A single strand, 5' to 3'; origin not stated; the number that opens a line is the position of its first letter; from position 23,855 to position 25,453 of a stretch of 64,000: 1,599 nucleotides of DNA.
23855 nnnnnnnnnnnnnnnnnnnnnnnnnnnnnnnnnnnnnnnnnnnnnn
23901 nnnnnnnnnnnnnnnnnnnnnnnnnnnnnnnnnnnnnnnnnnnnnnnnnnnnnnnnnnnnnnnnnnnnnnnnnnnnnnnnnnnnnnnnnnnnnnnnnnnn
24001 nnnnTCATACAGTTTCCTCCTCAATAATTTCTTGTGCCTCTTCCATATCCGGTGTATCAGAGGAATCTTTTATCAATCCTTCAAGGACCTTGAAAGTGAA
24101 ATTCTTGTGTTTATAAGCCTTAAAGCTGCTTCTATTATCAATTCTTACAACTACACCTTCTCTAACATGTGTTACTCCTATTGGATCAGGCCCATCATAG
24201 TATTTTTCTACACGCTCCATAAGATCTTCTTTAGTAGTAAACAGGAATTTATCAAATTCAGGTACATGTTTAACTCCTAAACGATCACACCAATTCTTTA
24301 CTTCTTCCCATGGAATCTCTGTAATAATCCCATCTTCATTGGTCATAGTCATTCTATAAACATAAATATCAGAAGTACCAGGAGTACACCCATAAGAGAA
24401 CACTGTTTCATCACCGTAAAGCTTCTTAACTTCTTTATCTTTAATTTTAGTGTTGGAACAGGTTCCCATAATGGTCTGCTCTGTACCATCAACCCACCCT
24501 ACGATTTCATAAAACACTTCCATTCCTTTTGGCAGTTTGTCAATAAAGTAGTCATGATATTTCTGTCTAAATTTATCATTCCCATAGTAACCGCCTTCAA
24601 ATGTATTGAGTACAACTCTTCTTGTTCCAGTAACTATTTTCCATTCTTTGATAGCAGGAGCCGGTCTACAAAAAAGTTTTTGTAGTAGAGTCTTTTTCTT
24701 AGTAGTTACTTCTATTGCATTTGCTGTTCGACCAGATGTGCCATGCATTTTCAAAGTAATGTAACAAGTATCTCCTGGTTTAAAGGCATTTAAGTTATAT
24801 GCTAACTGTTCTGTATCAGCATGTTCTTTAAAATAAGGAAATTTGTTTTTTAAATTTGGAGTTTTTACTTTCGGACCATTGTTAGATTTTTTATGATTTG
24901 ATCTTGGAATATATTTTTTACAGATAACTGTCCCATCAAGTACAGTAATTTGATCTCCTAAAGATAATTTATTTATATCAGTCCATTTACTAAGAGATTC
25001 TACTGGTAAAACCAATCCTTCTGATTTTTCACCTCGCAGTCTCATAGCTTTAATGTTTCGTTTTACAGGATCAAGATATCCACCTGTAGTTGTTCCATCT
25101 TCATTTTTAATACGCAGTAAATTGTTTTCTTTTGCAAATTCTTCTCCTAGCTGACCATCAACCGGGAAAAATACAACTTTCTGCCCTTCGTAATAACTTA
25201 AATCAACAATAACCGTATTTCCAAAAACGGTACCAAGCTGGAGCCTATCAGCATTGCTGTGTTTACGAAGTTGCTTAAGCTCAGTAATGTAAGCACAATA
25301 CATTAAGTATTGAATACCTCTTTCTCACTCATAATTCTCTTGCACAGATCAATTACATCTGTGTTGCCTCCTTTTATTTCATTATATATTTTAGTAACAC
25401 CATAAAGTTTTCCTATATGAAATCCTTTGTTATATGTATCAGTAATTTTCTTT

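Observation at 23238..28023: RNA ligase fused to a tRNA-binding OB domain, within a putative tRNA-repair block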

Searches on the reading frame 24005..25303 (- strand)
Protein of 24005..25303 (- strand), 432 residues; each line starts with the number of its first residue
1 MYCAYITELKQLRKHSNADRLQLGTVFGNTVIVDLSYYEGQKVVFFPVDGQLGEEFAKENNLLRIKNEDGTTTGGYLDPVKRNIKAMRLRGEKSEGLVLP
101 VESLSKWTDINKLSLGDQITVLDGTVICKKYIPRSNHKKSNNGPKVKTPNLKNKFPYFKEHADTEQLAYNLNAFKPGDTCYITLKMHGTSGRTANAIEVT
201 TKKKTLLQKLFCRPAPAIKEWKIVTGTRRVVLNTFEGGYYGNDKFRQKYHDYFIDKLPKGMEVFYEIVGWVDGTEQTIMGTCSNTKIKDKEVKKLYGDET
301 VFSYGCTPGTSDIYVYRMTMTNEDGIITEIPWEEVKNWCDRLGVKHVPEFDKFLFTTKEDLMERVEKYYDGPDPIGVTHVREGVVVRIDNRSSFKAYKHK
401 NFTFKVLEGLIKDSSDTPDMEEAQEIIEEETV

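Call 3: search_protein_families(library=pfam, proteins=[window:24005-25303:-], max_evalue=0.01)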
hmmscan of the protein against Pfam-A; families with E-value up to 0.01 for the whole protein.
window:24005-25303:- (432 aa): 2 families
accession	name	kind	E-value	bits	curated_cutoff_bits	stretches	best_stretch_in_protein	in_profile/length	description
PF09414.15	RNA_ligase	-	7.1e-09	36.5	27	1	180-398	3-162/171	RNA ligase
PF21189.3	PHA02142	-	2.8e-05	24.9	27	1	6-101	4-92/92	PHA02142 OB-fold domain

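Call 4: search_protein_families(library=phrogs, proteins=[window:24005-25303:-], max_evalue=0.001)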
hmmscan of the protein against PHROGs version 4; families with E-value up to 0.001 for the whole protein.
window:24005-25303:- (432 aa): 2 families
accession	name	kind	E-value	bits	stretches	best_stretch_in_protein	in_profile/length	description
phrog_968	-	DNA, RNA and nucleotide metabolism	3e-71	241.5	1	2-408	9-392/398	RNA ligase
phrog_548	-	DNA, RNA and nucleotide metabolism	0.00021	21.6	1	158-406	9-235/341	RNA ligase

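Call 5: search_solved_structures(query=window:24005-25303:-, max_evalue=1, show_alignments=3)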
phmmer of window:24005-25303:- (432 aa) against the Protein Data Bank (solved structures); distinct sequences matched with E-value up to 1: 1.
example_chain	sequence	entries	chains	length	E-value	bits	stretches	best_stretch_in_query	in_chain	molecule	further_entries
9h3g_BR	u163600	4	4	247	0.14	14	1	38-92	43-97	Ribosomal protein L30/L7 family protein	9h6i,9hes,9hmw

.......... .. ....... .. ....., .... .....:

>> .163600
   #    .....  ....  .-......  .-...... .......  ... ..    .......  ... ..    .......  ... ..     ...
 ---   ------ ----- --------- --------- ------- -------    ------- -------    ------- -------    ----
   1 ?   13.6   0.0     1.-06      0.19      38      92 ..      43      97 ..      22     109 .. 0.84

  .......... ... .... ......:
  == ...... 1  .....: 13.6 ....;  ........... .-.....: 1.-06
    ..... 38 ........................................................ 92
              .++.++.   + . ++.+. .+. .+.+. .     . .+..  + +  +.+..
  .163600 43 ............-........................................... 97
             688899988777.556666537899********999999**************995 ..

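Call 7: search_protein_families(library=ncbifam, proteins=[window:24005-25303:-], max_evalue=0.01)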
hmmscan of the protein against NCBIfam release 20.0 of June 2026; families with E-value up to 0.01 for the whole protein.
window:24005-25303:- (432 aa): 1 family
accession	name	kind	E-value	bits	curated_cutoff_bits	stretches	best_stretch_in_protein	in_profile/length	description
TIGR02306.1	RNA_lig_DRB0094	equivalog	2e-16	59.8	151.15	1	6-225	5-210/341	RNA ligase (ATP)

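Call 8: find_homologous_proteins(query=window:24005-25303:-, max_evalue=0.001)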
Query window:24005-25303:- (432 aa): 8000 proteins with E <= 0.001 among 8000 candidates; the best 120 are listed.
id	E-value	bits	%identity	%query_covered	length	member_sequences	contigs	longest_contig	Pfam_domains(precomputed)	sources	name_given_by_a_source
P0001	1.8e-295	997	100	100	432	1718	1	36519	PF09414.16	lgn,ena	-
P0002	2.9e-283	957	95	97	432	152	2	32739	PF09414.16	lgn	-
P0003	7.8e-282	952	95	97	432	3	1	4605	PF09414.16,PF21189.4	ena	-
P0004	7.1e-281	949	95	97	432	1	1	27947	PF09414.16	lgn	-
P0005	2.8e-262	888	88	100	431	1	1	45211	PF09414.16,PF21189.4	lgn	-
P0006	1.8e-243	826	81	97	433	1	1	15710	PF09414.16,PF21189.4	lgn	-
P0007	1.5e-242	823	82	97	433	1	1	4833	PF09414.16,PF21189.4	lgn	-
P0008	4.2e-234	795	68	98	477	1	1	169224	PF09414.16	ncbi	-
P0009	6.5e-234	794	99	80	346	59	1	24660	PF09414.16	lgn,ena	-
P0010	1.2e-225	767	76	99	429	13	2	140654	PF09414.16,PF21189.4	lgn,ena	-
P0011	4.3e-224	762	74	99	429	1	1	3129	PF09414.16,PF21189.4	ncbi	-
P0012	7.6e-223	758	76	97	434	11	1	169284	PF09414.16,PF21189.4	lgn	-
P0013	7.6e-222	755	75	98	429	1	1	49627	PF09414.16,PF21189.4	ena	-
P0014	9.8e-220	748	74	100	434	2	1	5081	PF09414.16,PF21189.4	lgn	-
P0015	2.9e-219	746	74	97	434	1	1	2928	PF09414.16,PF21189.4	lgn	-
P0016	1.0e-218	744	75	98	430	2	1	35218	PF09414.16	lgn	-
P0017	9.2e-218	741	75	98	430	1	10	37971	PF09414.16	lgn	-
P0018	3.1e-216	736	72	99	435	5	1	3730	PF09414.16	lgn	-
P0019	7.4e-214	728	71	99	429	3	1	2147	PF09414.16,PF21189.4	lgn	-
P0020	1.9e-210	717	71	99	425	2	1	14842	PF09414.16,PF21189.4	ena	-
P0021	1.2e-209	715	72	98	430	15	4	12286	PF09414.16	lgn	-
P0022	9.0e-194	662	66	99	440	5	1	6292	PF09414.16,PF21189.4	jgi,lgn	jgi:hypothetical protein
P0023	1.8e-193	661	67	99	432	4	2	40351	PF09414.16,PF21189.4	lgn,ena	-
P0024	3.0e-193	660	68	99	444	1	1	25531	PF09414.16,PF21189.4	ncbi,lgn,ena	-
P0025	4.1e-193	660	67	100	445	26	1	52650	PF09414.16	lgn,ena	-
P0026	5.0e-193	660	67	97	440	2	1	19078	PF09414.16,PF21189.4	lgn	-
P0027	6.5e-193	659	67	100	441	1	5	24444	PF09414.16,PF21189.4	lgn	-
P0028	8.7e-193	659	68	100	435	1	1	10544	PF09414.16,PF21189.4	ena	-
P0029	1.8e-192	658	66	99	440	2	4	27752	PF09414.16,PF21189.4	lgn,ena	-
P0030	2.0e-192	658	66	97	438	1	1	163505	PF09414.16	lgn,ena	-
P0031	4.2e-192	657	67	99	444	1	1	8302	PF09414.16,PF21189.4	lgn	-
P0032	4.6e-192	657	65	97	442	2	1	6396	PF09414.16,PF21189.4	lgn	-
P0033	9.4e-192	656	67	99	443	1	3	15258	PF09414.16,PF21189.4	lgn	-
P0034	1.8e-191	655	67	99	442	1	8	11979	PF09414.16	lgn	-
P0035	2.0e-191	654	67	99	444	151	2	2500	PF09414.16,PF21189.4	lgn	-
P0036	3.0e-191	654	65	97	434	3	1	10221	PF09414.16,PF21189.4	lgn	-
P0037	4.1e-191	653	66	99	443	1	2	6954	PF09414.16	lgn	-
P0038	4.7e-191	653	66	99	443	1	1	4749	PF09414.16,PF21189.4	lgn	-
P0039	5.2e-191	653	66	99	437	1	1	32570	PF09414.16,PF21189.4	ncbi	-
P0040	6.9e-191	653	67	99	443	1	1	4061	PF09414.16,PF21189.4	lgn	-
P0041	8.9e-191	652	68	99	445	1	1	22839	PF09414.16,PF21189.4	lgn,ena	-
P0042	9.0e-191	652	68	99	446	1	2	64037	PF09414.16,PF21189.4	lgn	-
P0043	1.1e-190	652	67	97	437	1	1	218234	PF09414.16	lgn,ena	-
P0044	1.4e-190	652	65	100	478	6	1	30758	PF09414.16,PF21189.4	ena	-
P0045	2.3e-190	651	66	99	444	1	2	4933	PF09414.16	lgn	-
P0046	3.4e-190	650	66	99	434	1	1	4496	PF09414.16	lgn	-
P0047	3.6e-190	650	64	100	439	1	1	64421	PF09414.16,PF21189.4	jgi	jgi:hypothetical protein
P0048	3.8e-190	650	65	99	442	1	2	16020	PF09414.16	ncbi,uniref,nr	ncbi:2'-5' RNA ligase [Acetatifactor muris]|uniref:RNA ligase family protein n=1 Tax=Acetatifactor m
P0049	3.9e-190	650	64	100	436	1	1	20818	PF09414.16,PF21189.4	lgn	-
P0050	5.4e-190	650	66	99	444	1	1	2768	PF09414.16,PF21189.4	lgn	-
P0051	5.6e-190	650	66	99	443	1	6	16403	PF09414.16,PF21189.4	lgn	-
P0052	1.2e-189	649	67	99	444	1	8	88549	PF09414.16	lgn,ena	-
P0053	1.4e-189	648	66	99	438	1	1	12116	PF09414.16,PF21189.4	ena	-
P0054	1.6e-189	648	66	99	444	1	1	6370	PF09414.16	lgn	-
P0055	1.8e-189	648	65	99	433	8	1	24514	PF09414.16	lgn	-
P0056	1.9e-189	648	64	100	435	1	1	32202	PF09414.16,PF21189.4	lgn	-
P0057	2.5e-189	648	67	99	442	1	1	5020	PF09414.16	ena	-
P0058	2.5e-189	648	67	99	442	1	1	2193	PF09414.16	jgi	-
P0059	2.6e-189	648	66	99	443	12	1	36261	PF09414.16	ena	-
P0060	5.4e-189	646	65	100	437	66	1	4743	PF09414.16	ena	-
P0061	6.9e-189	646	64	100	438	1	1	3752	PF09414.16,PF21189.4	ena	-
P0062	8.0e-189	646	66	99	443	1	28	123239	PF09414.16,PF21189.4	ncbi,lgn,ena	ncbi:RNA ligase family protein [Lachnospiraceae bacterium 38-14]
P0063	8.3e-189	646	64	97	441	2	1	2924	PF09414.16,PF21189.4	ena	-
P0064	9.0e-189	646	66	99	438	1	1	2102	PF09414.16,PF21189.4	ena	-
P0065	1.2e-188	645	65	97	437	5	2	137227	PF09414.16,PF21189.4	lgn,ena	-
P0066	1.5e-188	645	66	97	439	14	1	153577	PF09414.16,PF21189.4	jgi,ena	-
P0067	1.7e-188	645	66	99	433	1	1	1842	PF09414.16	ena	-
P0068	1.8e-188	645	65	100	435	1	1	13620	PF09414.16,PF21189.4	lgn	-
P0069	2.3e-188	644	66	97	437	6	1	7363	PF09414.16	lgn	-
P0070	2.8e-188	644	65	99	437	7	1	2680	PF09414.16,PF21189.4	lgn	-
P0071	3.1e-188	644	66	99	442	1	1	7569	PF09414.16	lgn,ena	-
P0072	4.2e-188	643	63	99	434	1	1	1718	PF09414.16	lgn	-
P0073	4.8e-188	643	66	99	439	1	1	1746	PF09414.16,PF21189.4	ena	-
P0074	5.4e-188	643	66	99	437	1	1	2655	PF09414.16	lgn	-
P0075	6.0e-188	643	66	99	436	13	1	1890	PF09414.16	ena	-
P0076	6.4e-188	643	64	100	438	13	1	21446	PF09414.16,PF21189.4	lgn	-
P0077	7.6e-188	643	65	97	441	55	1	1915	PF09414.16,PF21189.4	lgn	-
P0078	8.2e-188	643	65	97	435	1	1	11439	PF09414.16,PF21189.4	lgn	-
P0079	1.2e-187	642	65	100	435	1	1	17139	PF09414.16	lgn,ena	-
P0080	1.2e-187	642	66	99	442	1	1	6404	PF09414.16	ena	-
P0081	1.3e-187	642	65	100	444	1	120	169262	PF09414.16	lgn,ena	-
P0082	1.6e-187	642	66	100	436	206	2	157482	PF09414.16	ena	-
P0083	1.7e-187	641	65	100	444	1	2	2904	PF09414.16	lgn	-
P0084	1.7e-187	641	64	100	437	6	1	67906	PF09414.16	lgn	-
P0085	2.1e-187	641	64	100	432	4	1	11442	PF09414.16,PF21189.4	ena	-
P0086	3.2e-187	641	65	99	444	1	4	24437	PF09414.16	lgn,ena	-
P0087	3.2e-187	641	66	99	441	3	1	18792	PF09414.16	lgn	-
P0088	3.8e-187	640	64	100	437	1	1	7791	PF09414.16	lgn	-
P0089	4.0e-187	640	65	97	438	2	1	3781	PF09414.16,PF21189.4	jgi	jgi:tRNA-binding EMAP/Myf-like protein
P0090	4.2e-187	640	64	100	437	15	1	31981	PF09414.16,PF21189.4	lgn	-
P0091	4.5e-187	640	64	100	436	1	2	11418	PF09414.16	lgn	-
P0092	4.7e-187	640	65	97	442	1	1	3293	PF09414.16,PF21189.4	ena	-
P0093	4.8e-187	640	64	99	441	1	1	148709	PF09414.16,PF21189.4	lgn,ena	-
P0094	4.8e-187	640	65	100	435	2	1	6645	PF09414.16,PF21189.4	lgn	-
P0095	4.8e-187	640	65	97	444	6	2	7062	PF09414.16,PF21189.4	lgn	-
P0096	5.4e-187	640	65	100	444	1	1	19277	PF09414.16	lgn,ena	-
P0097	6.7e-187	640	66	99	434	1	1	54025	PF09414.16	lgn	-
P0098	7.3e-187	639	65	99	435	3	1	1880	PF09414.16,PF21189.4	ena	-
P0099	9.3e-187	639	65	97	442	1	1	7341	PF09414.16,PF21189.4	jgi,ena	jgi:hypothetical protein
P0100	1.0e-186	639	64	99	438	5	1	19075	PF09414.16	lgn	-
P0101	1.1e-186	639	66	97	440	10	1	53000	PF09414.16,PF21189.4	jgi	-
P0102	1.1e-186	639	65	97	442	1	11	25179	PF09414.16,PF21189.4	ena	-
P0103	1.2e-186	639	65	100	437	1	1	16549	PF09414.16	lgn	-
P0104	1.4e-186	638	64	100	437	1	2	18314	PF09414.16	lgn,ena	-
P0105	1.6e-186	638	65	100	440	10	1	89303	PF09414.16,PF21189.4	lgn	-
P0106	2.3e-186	638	65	97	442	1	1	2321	PF09414.16,PF21189.4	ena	-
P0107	2.3e-186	638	64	100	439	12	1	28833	PF09414.16,PF21189.4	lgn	-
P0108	2.7e-186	638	64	100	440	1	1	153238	PF09414.16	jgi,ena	-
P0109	2.8e-186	637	64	100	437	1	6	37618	PF09414.16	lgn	-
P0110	2.9e-186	637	64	100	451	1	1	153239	PF09414.16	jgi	-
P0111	3.0e-186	637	64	100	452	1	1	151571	PF09414.16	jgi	-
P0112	3.0e-186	637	64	99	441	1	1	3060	PF09414.16,PF21189.4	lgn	-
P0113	3.1e-186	637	64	97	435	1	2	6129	PF09414.16,PF21189.4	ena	-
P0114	3.1e-186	637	64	100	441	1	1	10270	PF09414.16,PF21189.4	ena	-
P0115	3.4e-186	637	64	100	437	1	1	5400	PF09414.16,PF21189.4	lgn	-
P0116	3.8e-186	637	64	97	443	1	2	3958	PF09414.16,PF21189.4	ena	-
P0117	4.0e-186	637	66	99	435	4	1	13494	PF09414.16,PF21189.4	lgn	-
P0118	4.1e-186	637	64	100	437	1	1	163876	PF09414.16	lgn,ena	-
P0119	4.2e-186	637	64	97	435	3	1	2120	PF09414.16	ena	-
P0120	4.6e-186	637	64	100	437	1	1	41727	PF09414.16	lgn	-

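Call 14: search_solved_structures(query=A1, max_evalue=1, show_alignments=3)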
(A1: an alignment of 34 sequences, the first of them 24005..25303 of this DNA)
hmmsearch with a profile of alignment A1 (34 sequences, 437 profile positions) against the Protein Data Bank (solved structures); distinct sequences matched with E-value up to 1: 12.
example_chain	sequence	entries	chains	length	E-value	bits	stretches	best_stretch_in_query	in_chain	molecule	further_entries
6vt5_A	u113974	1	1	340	0.0014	20.7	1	10-123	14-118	RNA Ligase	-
5cot_A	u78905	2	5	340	0.0015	20.5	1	11-122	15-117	Naegleria gruberi RNA ligase | RNA ligase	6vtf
6vt9_A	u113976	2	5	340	0.0015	20.5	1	11-122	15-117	RNA ligase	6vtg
6vt4_A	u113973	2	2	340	0.0016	20.5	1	11-122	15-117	RNA Ligase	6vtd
6vt1_A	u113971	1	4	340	0.0016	20.5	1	11-123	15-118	RNA Ligase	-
5cou_A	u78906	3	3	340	0.0019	20.3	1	11-122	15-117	Naegleria gruberi RNA ligase | RNA ligase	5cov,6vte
6vt0_A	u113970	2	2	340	0.0019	20.2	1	11-122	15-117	RNA Ligase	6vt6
6vt3_A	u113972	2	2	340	0.0023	20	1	11-122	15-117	RNA Ligase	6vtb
6vt8_A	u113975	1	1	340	0.0083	18.1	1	11-122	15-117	RNA Ligase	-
9h3g_BR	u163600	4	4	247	0.041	15.9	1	38-92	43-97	Ribosomal protein L30/L7 family protein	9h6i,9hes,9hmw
9nxx_A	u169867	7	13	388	0.13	14.2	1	249-316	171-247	ABC-three component systems C-terminal domain-containing protein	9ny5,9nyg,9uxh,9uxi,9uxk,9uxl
9ny1_A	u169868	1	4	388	0.13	14.2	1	250-316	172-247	ABC-three component systems C-terminal domain-containing protein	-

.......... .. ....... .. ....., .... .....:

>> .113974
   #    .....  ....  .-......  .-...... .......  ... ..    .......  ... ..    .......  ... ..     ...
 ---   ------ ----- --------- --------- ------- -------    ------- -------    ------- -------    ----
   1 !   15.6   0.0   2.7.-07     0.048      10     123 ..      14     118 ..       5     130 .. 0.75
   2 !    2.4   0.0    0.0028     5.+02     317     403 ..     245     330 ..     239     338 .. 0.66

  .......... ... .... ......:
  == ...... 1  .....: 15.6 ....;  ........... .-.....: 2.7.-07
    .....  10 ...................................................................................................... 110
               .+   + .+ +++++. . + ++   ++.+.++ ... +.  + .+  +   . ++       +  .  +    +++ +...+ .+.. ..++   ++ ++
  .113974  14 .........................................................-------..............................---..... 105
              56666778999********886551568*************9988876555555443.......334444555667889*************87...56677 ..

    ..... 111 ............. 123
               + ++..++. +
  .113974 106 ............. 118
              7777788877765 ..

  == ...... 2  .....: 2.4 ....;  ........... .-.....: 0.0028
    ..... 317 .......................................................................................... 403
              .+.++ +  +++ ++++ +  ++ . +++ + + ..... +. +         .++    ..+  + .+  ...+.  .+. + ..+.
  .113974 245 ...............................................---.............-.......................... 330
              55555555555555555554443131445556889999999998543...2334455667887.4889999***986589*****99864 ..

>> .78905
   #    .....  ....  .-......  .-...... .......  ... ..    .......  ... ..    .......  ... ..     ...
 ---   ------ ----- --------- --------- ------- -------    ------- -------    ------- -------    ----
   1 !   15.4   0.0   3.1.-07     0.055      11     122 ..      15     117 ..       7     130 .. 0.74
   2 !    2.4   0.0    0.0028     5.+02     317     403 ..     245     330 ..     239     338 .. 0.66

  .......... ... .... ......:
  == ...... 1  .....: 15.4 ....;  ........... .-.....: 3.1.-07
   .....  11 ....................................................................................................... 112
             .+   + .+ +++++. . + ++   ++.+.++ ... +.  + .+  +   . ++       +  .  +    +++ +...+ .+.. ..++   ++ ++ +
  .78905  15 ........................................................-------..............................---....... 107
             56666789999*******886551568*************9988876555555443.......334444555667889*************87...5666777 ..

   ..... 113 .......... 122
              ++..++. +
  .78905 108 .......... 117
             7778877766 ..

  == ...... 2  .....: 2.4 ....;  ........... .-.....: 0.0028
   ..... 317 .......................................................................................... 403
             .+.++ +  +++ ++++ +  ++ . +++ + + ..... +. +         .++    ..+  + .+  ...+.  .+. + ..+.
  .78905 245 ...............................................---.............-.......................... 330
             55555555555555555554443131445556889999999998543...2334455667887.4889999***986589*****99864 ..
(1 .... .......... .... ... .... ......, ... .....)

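Call 22: predict_structure(alignment_id=A1)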
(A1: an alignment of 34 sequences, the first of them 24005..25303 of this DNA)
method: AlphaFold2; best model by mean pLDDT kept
length: 432 residues; sequences in the alignment: 34
mean_pLDDT: 81.2   pTM: 0.75
mean pLDDT of the five models: 81.2, 75.8, 71.8, 70.5, 69.0
residues with pLDDT >= 90: 160; 70-90: 184; 50-70: 70; < 50: 18
segments of 3 or more residues with pLDDT < 50: 137-151, 430-432
pLDDT, mean of each block of 10 residues (from residue 1): 84 90 86 93 91 94 88 84 85 89 96 91 92 59 39 73 76 89 86 91 82 85 81 61 75 93 87 57 69 74 71 91 90 94 93 93 86 68 87 80 79 67 60 38
secondary structure, 60 per line:
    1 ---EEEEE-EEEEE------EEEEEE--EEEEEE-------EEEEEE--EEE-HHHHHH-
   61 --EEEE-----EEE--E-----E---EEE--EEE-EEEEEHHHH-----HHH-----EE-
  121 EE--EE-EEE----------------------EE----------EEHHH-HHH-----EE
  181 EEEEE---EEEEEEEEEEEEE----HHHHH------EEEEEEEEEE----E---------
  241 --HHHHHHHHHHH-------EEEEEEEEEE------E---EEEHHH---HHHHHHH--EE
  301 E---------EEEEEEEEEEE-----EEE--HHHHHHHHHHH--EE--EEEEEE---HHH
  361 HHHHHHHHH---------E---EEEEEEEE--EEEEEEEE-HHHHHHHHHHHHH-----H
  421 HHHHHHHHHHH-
elements in order: E4-8 E10-14 E21-26 E29-34 E42-47 E50-52 H54-59 E63-66 E72-74 E87-89 E92-94 E96-100 H101-104 E128-130 E179-185 E189-201 H206-210 E217-226 H243-253 E261-270 E281-283 H290-296 E299-301 E311-321 E327-329 H332-342 E349-354 H358-369 E383-390 E393-400 H402-414 H420-431

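Call 24: search_protein_representatives(protein=window:24005-25303:-)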
Query: 432 residues. Proteins with E-value up to 0.001 (for the whole library): 2500; up to 1e-10: 1742; up to 1e-30: 845. The best 150 are listed.
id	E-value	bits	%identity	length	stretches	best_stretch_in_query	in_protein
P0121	1.0e-144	498.9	56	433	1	2-427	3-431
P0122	1.8e-135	468.4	53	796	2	183-421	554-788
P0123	1.2e-125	436.0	53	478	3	2-309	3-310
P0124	3.1e-121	421.5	52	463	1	2-428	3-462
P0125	1.5e-120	419.3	51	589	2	186-424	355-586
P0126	1.8e-118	412.4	48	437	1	1-425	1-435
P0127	2.0e-118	412.2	47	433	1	2-425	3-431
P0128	5.8e-115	400.8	46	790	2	186-423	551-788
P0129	1.5e-113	396.1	48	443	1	2-416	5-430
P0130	3.3e-112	391.7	47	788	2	185-422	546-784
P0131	1.2e-108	379.9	48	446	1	1-427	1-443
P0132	1.1e-107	376.8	48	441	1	2-430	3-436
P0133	2.8e-107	375.5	49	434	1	4-418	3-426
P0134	5.5e-107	374.5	46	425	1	1-422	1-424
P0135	2.9e-106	372.2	49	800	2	2-189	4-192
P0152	1.2e-92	327.3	44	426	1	2-422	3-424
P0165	1.2e-81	291.0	41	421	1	12-423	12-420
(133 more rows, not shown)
